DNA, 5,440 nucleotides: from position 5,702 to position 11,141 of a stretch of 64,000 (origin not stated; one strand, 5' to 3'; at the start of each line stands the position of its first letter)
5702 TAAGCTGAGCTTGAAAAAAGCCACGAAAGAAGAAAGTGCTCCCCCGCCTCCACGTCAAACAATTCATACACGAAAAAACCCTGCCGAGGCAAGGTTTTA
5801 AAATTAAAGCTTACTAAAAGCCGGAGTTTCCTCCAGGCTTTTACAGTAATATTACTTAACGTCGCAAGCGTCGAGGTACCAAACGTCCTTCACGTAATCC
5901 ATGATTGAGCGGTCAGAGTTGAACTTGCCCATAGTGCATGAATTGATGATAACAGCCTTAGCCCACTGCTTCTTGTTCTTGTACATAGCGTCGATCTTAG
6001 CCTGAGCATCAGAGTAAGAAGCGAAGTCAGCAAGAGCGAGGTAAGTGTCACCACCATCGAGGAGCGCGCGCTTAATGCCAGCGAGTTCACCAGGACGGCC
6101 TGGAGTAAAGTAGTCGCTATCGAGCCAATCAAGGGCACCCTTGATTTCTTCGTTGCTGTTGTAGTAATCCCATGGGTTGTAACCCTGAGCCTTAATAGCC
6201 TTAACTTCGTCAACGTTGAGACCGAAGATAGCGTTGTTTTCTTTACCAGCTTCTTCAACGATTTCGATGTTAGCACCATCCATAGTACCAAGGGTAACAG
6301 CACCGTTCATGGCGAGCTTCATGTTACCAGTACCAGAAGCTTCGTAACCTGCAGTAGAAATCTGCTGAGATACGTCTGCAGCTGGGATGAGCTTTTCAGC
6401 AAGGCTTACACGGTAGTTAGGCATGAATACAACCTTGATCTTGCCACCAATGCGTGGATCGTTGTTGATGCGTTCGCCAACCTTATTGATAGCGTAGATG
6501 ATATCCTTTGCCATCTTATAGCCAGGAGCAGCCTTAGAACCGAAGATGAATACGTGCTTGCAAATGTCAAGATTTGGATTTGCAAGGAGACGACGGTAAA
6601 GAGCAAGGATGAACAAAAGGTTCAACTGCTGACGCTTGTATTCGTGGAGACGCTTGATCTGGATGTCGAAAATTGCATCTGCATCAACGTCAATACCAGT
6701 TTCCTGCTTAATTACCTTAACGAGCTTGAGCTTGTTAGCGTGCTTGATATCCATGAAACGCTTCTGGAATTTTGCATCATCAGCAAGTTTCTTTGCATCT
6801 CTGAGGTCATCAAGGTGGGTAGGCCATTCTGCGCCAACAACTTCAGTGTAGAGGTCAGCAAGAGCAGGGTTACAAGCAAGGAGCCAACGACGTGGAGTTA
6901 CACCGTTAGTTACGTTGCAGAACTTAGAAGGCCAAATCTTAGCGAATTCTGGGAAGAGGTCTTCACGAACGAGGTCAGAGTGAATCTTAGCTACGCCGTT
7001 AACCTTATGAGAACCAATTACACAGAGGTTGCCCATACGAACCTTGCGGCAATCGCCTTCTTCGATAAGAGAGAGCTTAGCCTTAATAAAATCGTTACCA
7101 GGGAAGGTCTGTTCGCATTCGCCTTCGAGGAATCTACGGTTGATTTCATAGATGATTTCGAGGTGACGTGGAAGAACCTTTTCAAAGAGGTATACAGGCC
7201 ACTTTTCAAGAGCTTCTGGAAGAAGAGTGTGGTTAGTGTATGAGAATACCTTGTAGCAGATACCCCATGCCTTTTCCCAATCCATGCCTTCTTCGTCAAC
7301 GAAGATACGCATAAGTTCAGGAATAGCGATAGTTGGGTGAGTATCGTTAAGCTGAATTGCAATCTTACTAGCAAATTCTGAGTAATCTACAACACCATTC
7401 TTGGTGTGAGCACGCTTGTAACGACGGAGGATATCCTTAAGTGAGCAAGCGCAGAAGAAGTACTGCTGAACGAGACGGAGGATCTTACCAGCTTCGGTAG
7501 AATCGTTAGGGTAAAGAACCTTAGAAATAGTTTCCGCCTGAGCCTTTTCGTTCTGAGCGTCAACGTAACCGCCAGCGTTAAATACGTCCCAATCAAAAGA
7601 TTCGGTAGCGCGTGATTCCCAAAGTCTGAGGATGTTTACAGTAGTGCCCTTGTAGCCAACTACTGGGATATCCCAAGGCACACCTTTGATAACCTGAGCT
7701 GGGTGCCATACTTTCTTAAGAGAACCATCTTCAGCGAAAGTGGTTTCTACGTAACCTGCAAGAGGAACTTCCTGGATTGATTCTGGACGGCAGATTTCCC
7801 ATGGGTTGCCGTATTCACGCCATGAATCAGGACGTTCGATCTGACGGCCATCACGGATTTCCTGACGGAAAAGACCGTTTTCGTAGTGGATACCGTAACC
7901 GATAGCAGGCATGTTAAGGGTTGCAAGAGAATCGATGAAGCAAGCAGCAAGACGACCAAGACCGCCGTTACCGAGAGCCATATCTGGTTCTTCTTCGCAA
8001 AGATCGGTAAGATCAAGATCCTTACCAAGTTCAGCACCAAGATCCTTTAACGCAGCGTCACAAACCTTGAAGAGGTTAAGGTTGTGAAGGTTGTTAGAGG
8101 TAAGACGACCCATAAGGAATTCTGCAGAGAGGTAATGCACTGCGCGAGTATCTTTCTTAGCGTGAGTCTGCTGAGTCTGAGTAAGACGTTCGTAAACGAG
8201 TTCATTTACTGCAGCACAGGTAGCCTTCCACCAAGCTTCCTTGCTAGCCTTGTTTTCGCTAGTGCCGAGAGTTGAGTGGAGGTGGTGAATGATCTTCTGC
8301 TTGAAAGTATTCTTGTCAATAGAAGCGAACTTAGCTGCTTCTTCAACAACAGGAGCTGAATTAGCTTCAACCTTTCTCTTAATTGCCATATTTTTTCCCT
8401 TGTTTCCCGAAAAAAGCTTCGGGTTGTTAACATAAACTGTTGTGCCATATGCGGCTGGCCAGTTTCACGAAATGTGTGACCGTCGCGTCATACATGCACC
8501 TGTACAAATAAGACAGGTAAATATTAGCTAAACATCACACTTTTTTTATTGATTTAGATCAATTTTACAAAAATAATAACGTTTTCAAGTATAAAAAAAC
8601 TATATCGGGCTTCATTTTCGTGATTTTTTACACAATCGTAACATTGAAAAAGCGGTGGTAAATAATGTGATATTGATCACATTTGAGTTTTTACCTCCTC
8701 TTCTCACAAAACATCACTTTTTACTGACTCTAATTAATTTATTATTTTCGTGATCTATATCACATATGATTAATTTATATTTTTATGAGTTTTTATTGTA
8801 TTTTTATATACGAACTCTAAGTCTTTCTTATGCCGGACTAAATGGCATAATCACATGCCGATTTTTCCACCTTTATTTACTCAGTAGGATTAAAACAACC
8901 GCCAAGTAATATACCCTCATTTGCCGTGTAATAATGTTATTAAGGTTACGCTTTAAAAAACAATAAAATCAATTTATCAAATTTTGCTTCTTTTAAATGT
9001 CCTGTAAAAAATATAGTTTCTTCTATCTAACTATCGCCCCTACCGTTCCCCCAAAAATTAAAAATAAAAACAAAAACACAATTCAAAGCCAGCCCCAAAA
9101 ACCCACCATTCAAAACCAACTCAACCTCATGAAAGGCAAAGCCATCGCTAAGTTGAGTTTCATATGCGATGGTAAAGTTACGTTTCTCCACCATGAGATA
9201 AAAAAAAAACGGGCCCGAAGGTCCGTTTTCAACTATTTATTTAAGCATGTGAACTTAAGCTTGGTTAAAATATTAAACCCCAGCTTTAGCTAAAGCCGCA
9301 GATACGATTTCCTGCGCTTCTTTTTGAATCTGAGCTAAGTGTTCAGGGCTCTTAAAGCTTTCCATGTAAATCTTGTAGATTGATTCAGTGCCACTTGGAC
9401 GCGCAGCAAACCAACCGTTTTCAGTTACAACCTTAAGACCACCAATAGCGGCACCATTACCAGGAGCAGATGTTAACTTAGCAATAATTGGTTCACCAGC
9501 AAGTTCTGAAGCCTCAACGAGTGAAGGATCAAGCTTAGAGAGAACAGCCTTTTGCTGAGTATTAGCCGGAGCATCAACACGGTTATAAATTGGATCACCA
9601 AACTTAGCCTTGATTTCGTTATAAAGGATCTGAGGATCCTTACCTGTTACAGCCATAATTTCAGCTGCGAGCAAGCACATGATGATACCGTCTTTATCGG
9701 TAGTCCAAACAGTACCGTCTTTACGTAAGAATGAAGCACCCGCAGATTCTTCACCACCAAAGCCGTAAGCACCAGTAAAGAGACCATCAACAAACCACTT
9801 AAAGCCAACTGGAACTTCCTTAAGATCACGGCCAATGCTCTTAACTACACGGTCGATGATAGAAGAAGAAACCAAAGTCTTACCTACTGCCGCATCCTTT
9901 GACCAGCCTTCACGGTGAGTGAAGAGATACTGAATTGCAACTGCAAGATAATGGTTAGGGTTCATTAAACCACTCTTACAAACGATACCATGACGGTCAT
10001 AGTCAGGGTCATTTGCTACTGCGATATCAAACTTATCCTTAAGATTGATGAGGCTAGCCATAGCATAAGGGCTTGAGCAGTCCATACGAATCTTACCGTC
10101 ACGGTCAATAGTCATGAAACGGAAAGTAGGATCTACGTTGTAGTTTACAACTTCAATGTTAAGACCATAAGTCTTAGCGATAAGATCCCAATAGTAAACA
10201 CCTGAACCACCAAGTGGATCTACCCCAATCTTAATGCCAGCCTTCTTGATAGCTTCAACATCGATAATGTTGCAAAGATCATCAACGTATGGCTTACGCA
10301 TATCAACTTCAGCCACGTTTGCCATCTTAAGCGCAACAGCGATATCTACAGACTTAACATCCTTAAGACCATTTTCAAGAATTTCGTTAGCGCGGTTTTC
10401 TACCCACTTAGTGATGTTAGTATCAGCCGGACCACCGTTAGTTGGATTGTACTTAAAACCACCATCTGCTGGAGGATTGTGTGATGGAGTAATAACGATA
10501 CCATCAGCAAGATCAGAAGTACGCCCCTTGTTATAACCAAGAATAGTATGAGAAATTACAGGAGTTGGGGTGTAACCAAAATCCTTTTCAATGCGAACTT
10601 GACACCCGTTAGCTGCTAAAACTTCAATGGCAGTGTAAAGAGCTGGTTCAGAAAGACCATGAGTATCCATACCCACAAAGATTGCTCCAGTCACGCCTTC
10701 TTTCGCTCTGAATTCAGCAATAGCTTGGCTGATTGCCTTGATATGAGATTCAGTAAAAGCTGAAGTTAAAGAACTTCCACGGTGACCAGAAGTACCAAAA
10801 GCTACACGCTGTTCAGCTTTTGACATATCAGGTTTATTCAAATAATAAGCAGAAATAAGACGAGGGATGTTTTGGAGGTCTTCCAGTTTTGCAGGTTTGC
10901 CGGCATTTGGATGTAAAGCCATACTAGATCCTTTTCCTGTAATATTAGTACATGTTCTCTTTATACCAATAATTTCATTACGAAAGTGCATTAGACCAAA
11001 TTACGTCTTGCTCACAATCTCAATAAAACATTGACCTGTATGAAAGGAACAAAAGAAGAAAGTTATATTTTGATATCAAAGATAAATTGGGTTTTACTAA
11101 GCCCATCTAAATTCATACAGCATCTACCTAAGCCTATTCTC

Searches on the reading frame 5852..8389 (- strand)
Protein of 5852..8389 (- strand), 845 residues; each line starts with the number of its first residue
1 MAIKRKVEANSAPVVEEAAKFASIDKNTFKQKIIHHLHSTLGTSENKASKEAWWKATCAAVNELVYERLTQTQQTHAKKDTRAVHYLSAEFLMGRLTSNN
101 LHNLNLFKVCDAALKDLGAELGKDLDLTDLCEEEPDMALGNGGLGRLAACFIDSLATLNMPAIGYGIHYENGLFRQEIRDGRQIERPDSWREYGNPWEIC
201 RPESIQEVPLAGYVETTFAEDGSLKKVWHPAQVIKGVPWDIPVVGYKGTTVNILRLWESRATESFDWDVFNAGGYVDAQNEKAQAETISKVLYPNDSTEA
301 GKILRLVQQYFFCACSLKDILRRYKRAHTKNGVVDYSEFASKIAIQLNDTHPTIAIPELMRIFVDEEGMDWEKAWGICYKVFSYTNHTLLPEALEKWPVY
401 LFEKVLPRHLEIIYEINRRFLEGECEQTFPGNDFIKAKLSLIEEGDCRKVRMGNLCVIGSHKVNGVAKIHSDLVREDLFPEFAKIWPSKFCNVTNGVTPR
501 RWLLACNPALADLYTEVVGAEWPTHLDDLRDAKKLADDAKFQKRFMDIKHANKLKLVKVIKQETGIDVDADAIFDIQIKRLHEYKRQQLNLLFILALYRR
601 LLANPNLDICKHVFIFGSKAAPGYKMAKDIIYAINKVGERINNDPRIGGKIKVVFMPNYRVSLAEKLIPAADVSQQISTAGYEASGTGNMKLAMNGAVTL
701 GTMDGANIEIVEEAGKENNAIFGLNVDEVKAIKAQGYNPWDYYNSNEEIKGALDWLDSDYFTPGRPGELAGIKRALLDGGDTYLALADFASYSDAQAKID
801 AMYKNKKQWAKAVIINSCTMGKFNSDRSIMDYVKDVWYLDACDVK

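Call 10: search_protein_families(library=ncbifam, proteins=[window:5852-8389:-])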
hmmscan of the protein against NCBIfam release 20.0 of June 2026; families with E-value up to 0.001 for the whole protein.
window:5852-8389:- (845 aa): 5 families
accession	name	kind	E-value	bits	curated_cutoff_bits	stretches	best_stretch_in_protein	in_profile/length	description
TIGR02093.1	P_ylase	subfamily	0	1122.3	552.9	1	25-838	1-803/804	glycogen/starch/alpha-glucan family phosphorylase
NF011561.0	PRK14985.1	equivalog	0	1017.2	1273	1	23-838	5-797/800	maltodextrin phosphorylase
NF011562.0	PRK14986.1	equivalog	1.5e-260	866.8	1546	1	25-841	13-812/815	glycogen phosphorylase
TIGR02094.1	more_P_ylases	subfamily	1.2e-34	120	191.7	1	345-712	165-518/600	alpha-glucan family phosphorylase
NF041129.1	maldex_phorlase_Thcocales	equivalog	4.7e-28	97.8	1500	2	344-709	262-606/816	maltodextrin phosphorylase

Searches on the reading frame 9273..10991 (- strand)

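Call 10: search_protein_families(library=ncbifam, proteins=[window:9273-10991:-])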
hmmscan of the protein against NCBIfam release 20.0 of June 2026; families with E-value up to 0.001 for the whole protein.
window:9273-10991:- (572 aa): 6 families
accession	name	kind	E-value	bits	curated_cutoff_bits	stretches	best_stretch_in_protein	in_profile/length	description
TIGR01132.1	pgm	equivalog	2.3e-279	927.3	778.05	1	24-567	1-545/546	phosphoglucomutase (alpha-D-glucose-1,6-bisphosphate-dependent)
TIGR03990.1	Arch_GlmM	equivalog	4.5e-43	147.7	439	1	65-562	4-443/444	phosphoglucosamine mutase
NF005737.0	PRK07564.1-1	equivalog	9.6e-33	113.6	378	1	65-493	16-438/543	alpha-D-glucose phosphate-specific phosphoglucomutase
TIGR01455.1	glmM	equivalog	9.9e-18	64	447.55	1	65-461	1-365/442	phosphoglucosamine mutase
NF046027.1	PhglucPhmanMutPgmG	equivalog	2.9e-11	42.7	600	1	78-359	22-272/460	phosphoglucomutase/phosphomannomutase PgmG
NF007088.0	PRK09542.1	equivalog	1.5e-10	40.7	618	1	77-565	23-455/456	phosphomannomutase/phosphoglucomutase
